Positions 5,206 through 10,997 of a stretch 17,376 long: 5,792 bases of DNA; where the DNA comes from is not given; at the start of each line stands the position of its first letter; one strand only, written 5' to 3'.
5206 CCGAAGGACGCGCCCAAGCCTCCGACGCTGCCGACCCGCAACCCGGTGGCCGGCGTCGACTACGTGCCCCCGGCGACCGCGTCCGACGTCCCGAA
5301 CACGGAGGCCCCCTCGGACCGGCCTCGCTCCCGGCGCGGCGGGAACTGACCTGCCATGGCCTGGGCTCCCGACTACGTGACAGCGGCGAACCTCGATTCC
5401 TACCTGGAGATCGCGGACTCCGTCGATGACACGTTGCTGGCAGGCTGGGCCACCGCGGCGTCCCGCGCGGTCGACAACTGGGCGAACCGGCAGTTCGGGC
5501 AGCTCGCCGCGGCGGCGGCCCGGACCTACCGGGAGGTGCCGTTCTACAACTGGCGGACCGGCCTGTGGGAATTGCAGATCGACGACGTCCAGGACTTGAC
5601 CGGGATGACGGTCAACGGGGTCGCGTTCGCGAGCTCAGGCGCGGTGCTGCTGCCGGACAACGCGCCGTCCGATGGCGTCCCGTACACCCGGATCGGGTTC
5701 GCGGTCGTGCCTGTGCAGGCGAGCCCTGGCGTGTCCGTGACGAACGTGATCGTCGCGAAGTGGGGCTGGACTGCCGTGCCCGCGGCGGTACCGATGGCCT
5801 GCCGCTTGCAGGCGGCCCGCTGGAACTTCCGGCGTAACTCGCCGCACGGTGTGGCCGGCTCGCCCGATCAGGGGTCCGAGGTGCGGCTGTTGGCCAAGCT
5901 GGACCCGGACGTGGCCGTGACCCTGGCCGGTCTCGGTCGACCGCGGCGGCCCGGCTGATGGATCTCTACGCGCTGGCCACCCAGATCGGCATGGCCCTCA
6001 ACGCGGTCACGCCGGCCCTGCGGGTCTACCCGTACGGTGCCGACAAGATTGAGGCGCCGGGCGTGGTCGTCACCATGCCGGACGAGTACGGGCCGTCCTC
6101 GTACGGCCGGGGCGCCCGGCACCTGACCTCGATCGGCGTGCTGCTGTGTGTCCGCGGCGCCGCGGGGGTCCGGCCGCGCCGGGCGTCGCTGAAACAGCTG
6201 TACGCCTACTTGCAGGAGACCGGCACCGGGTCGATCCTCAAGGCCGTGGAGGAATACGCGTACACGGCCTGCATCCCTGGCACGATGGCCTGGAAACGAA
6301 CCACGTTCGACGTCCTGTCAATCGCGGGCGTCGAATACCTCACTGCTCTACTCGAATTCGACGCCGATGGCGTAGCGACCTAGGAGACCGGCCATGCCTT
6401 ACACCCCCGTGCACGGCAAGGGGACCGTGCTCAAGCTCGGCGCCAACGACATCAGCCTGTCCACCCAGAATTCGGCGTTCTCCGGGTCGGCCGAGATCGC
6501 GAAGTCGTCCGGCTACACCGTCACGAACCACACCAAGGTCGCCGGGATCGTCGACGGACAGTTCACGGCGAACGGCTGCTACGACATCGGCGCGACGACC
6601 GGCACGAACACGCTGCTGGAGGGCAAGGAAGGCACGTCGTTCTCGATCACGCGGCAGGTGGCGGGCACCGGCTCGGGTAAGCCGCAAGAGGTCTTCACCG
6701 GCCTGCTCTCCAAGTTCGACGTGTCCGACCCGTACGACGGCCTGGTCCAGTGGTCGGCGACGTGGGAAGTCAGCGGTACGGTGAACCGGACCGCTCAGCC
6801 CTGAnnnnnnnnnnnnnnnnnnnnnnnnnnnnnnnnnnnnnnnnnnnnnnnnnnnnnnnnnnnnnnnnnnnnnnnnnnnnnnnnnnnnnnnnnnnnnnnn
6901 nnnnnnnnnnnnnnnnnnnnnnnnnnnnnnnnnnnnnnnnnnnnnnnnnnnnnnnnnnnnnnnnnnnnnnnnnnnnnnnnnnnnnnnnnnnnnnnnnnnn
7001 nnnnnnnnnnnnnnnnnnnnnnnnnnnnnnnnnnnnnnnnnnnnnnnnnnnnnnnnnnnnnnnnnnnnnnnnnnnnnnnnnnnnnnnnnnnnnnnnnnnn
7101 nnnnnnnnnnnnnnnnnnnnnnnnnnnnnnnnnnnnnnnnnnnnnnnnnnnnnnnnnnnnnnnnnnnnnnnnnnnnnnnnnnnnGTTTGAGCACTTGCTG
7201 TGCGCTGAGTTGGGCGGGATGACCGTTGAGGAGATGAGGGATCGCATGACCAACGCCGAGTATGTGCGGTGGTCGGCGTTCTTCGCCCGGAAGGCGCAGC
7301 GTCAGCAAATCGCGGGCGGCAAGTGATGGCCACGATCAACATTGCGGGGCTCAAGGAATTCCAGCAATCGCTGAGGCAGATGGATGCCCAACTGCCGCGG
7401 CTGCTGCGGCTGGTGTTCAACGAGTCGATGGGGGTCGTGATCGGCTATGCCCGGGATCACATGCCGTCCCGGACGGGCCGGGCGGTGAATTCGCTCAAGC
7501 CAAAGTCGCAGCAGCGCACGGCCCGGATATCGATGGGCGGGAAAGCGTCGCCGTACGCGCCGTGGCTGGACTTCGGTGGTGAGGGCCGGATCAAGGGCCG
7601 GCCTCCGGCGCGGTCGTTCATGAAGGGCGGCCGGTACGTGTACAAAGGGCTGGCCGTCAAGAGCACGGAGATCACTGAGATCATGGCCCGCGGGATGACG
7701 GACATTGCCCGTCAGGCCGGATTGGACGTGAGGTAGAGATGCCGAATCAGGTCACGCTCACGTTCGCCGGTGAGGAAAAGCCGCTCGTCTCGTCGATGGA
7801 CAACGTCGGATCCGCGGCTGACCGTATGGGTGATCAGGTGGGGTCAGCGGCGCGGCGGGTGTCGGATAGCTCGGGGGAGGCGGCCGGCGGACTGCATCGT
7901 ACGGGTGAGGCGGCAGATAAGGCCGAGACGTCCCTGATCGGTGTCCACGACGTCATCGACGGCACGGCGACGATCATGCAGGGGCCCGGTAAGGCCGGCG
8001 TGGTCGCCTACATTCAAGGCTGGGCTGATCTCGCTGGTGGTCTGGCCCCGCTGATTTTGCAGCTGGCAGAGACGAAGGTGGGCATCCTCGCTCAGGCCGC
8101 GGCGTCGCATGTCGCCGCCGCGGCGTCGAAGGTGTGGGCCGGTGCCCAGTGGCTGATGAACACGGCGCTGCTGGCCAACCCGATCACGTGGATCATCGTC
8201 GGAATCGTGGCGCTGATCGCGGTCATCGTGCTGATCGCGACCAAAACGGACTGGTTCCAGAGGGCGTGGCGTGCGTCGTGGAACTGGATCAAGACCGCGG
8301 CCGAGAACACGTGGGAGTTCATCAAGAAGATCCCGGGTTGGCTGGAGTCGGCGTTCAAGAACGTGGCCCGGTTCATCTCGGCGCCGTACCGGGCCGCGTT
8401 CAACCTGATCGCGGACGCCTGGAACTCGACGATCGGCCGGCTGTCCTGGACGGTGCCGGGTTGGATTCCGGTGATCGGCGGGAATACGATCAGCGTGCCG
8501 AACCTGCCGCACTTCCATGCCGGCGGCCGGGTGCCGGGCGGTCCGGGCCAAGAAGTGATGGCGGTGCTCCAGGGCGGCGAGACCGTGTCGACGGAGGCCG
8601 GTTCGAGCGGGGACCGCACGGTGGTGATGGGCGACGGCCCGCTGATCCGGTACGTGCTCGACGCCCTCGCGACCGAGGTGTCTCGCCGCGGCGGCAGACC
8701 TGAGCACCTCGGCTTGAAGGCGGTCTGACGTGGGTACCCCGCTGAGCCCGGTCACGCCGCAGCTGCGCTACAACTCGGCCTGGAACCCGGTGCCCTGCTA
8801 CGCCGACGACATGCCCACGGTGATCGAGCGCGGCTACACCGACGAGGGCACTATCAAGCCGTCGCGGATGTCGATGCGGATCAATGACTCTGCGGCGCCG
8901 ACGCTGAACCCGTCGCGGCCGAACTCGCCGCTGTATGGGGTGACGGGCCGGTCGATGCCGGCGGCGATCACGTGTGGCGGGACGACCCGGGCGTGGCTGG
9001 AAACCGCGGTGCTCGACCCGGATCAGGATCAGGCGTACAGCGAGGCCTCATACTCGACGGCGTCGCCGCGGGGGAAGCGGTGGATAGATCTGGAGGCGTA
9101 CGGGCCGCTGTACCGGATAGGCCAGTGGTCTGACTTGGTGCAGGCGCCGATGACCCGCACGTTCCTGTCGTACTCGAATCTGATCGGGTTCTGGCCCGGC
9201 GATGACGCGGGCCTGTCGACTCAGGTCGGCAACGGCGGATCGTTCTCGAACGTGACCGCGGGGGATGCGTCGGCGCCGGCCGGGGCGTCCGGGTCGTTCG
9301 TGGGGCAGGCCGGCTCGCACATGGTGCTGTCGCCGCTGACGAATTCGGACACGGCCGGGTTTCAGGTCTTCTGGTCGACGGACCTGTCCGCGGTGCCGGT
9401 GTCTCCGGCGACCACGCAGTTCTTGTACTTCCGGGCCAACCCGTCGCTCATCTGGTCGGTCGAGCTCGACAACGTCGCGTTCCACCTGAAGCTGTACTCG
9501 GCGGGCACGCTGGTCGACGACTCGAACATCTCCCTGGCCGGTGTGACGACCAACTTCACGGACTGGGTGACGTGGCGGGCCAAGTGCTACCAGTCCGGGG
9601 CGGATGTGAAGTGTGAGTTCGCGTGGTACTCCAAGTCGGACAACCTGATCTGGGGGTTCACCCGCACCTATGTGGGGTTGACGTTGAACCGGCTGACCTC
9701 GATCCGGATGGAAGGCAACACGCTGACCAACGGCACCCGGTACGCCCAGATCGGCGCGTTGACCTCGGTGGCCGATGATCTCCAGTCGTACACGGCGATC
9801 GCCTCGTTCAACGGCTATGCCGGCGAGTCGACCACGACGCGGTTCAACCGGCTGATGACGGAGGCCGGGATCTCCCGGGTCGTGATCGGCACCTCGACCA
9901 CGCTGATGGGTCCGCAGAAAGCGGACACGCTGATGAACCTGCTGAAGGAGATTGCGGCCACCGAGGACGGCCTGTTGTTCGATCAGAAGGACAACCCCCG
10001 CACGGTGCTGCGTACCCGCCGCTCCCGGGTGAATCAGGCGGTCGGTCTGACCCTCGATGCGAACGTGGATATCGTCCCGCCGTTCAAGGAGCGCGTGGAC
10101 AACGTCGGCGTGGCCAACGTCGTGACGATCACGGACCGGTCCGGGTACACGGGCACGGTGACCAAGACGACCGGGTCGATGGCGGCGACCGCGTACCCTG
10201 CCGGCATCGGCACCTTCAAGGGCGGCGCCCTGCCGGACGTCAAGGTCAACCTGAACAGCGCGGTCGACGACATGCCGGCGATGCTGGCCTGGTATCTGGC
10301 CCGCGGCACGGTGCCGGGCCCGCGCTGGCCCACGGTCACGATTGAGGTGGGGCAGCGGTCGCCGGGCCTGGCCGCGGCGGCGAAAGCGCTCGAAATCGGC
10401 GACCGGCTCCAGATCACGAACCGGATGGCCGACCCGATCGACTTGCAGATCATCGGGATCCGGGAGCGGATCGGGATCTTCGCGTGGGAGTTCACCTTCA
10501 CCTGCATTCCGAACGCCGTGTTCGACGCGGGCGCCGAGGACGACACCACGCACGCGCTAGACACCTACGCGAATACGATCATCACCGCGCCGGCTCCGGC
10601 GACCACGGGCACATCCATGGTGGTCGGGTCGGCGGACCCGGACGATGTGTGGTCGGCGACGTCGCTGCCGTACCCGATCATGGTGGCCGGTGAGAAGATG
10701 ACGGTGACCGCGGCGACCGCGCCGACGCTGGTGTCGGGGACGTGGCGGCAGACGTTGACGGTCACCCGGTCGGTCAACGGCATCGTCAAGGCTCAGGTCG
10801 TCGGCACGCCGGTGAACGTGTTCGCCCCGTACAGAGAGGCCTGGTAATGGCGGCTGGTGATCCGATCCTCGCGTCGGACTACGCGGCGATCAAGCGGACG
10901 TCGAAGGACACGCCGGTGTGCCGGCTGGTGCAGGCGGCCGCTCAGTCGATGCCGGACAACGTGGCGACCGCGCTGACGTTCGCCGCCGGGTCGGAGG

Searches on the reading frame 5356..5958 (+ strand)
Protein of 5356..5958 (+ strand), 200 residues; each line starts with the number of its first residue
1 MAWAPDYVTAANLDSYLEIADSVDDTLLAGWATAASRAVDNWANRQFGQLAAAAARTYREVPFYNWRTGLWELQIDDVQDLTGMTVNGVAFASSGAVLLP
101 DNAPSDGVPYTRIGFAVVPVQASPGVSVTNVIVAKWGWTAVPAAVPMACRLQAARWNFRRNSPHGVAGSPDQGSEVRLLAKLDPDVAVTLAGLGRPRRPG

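Call 10: search_protein_families(library=phrogs, proteins=[window:5356-5958:+], max_evalue=0.001)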
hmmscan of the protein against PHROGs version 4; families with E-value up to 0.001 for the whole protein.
window:5356-5958:+ (200 aa): 2 families
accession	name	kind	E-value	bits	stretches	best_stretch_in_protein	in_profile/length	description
phrog_442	-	connector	3.5e-13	50.5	1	4-196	84-263/270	head-tail adaptor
phrog_5938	-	connector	3.6e-05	25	0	126-190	35-100/111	head-tail connector protein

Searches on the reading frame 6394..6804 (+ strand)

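Call 10: search_protein_families(library=phrogs, proteins=[window:6394-6804:+], max_evalue=0.001)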
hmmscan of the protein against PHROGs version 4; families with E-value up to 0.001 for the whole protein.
window:6394-6804:+ (136 aa): 2 families
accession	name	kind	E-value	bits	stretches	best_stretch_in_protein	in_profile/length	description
phrog_9522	-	tail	8.9e-07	29.5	1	6-132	5-131/241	major tail protein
phrog_10528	-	tail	4e-05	24.6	1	7-122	6-129/142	major tail protein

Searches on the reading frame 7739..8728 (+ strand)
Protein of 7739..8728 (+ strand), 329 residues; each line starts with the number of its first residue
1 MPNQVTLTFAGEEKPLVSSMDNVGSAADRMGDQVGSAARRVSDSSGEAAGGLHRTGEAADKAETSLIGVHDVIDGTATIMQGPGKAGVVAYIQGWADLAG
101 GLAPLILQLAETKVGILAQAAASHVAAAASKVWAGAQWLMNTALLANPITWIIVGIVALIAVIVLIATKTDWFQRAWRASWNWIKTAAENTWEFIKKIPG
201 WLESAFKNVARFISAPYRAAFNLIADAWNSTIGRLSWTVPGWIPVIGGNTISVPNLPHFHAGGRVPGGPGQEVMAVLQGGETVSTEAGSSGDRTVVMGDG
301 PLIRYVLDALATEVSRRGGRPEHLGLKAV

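Call 10: search_protein_families(library=phrogs, proteins=[window:7739-8728:+], max_evalue=0.001)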
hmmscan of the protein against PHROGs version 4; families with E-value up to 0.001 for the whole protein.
window:7739-8728:+ (329 aa): 16 families
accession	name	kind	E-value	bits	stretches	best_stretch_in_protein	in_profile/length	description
phrog_971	-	lysis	7.8e-28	98.7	1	27-230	389-602/1338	endolysin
phrog_4197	-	tail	2.4e-17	63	1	92-222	776-915/1783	tail length tape measure protein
phrog_8462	-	tail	1.5e-13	51.4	1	92-232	259-392/672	tail length tape measure protein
phrog_8927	-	tail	5.5e-13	48.9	1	16-247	404-653/1619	tail length tape measure protein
phrog_58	-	tail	7.5e-13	48.7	1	19-246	521-691/1544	tail length tape measure protein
phrog_1272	-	tail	2.6e-10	39.7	1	99-232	632-734/1606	tail length tape measure protein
phrog_991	-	tail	6.2e-08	31.6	1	88-250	613-737/1966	tail length tape measure protein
phrog_28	-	tail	6.4e-08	32.6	1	85-247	616-710/1228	tail length tape measure protein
phrog_9228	-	tail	1.9e-06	27.4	1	31-209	492-676/1425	tail length tape measure protein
phrog_38258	-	unknown function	4.5e-05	23.4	1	110-232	141-254/427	-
phrog_3981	-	tail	4.8e-05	23.6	1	24-236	207-447/584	tail length tape measure protein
phrog_21157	-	tail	5.5e-05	22.8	1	38-218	619-775/782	minor tail protein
phrog_7972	-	unknown function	0.00015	21.8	1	42-213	339-480/687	-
phrog_1068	-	tail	0.00021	21.2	1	102-230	351-458/706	tail length tape measure protein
phrog_8010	-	tail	0.00074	18.4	0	107-165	548-605/1543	tail length tape measure protein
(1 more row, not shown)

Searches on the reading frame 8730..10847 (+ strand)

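Call 10: search_protein_families(library=phrogs, proteins=[window:8730-10847:+], max_evalue=0.001)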
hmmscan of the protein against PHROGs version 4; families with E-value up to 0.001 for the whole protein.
window:8730-10847:+ (705 aa): 1 family
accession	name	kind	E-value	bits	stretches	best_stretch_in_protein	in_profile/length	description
phrog_5313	-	unknown function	3.3e-77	261.5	2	117-702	459-1049/1052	-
